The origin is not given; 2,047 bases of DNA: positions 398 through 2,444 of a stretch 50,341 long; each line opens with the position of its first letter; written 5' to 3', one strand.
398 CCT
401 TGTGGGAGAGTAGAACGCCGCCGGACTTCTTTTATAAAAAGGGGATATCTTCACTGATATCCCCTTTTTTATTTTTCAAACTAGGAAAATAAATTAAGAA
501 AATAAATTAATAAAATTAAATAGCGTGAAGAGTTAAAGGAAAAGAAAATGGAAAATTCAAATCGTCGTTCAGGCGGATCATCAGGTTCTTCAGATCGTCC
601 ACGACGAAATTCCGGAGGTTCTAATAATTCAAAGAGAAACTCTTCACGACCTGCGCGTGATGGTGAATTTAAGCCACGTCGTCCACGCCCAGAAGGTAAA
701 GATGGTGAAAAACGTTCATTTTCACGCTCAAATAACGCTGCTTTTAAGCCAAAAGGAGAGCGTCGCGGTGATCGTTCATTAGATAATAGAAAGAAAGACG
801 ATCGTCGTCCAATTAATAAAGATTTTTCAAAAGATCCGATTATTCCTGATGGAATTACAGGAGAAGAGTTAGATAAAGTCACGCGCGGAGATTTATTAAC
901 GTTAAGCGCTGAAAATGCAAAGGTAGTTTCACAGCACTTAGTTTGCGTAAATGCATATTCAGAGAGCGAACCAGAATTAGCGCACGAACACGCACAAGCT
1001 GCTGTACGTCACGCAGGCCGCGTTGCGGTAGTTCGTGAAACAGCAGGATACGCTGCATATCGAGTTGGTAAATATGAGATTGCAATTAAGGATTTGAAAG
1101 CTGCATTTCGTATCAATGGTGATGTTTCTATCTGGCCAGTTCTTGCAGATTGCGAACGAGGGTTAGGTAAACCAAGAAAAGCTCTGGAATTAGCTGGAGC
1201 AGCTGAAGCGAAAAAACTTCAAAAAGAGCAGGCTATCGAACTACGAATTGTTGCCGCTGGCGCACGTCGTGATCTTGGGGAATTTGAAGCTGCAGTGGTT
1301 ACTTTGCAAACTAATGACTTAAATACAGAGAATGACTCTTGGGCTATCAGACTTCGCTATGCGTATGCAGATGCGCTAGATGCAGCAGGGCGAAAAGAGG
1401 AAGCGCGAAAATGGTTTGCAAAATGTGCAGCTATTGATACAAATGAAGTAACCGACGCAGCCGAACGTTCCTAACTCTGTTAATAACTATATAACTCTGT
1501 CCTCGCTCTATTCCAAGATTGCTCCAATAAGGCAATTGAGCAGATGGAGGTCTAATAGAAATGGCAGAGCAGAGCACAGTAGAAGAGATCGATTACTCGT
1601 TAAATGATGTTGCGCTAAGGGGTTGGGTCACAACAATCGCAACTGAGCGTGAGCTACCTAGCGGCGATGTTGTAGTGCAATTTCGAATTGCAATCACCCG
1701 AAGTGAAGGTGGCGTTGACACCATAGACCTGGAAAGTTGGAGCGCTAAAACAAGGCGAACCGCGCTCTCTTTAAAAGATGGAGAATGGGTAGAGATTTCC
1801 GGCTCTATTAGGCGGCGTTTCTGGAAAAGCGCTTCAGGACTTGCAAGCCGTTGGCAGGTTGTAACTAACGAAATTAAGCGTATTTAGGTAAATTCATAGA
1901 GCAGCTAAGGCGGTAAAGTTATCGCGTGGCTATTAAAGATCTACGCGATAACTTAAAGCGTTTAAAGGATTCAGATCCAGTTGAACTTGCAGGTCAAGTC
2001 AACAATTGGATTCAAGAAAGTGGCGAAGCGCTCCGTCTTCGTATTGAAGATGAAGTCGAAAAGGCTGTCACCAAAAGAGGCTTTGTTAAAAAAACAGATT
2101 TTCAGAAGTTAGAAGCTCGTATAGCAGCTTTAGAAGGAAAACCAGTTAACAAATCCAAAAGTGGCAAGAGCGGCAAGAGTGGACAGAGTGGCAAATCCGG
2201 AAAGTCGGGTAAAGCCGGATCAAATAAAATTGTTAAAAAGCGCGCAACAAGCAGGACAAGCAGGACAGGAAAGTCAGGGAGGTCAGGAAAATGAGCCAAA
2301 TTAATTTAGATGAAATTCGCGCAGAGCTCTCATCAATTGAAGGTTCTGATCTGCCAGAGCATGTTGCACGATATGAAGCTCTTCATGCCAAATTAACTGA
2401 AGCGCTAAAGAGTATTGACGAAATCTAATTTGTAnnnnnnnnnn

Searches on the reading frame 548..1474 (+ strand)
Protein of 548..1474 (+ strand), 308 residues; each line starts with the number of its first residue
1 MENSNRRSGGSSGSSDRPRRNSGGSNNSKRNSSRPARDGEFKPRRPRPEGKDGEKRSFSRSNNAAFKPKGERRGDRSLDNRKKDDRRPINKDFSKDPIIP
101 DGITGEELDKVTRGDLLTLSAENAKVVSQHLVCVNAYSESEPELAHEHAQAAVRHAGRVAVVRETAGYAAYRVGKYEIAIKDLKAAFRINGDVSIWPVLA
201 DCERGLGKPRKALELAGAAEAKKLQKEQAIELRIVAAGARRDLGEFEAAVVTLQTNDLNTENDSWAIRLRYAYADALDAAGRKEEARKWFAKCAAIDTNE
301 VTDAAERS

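Call 37: search_protein_families(library=pfam, proteins=[window:548-1474:+], max_evalue=1)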
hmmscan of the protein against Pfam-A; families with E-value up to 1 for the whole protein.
window:548-1474:+ (308 aa): 13 families
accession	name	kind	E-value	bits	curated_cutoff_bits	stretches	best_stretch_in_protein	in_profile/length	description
PF13181.12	TPR_8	-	1.5e-05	25.2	25.7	1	268-298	2-32/34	Tetratricopeptide repeat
PF07719.23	TPR_2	-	2.9e-05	24.3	27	2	270-298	4-32/34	Tetratricopeptide repeat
PF13428.12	TPR_14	-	4.3e-05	24.2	23.5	1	268-298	2-32/44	Tetratricopeptide repeat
PF13429.12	TPR_15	-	0.00032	20.6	26.2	2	227-287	211-268/280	Tetratricopeptide repeat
PF13424.12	TPR_12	-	0.00096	19.7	30.1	1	262-297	40-75/77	Tetratricopeptide repeat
PF14559.12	TPR_19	-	0.0018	19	25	1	265-299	23-57/68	Tetratricopeptide repeat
PF12895.13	ANAPC3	-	0.013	16.2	27.2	0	167-217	30-80/82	Anaphase-promoting complex, cyclosome, subunit 3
PF13374.12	TPR_10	-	0.041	14.4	27.5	0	275-296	10-31/42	Tetratricopeptide repeat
PF12688.13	TPR_5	-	0.079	13.6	24.2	1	206-286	14-93/119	Tetratrico peptide repeat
PF13432.12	TPR_16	-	0.083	13.8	32.7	2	166-219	3-57/65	Tetratricopeptide repeat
PF13414.12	TPR_11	-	0.17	12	26.8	0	167-190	1-24/42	TPR repeat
PF07721.20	TPR_4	-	0.33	12.2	27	1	268-290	2-24/26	Tetratricopeptide repeat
PF00515.34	TPR_1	-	0.6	10.5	27.8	1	167-190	8-31/34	Tetratricopeptide repeat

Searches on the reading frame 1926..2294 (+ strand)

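Call 37: search_protein_families(library=pfam, proteins=[window:1926-2294:+], max_evalue=1)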
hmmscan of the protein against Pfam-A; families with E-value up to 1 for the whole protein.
window:1926-2294:+ (122 aa): 2 families
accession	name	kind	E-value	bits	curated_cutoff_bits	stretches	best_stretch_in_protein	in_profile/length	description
PF05597.16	Phasin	-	0.0028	18.1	28.8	1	20-71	68-119/126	Poly(hydroxyalcanoate) granule associated protein (phasin)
PF01391.23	Collagen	-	0.003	17.7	27.2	1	76-98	27-49/60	Collagen triple helix repeat (20 copies)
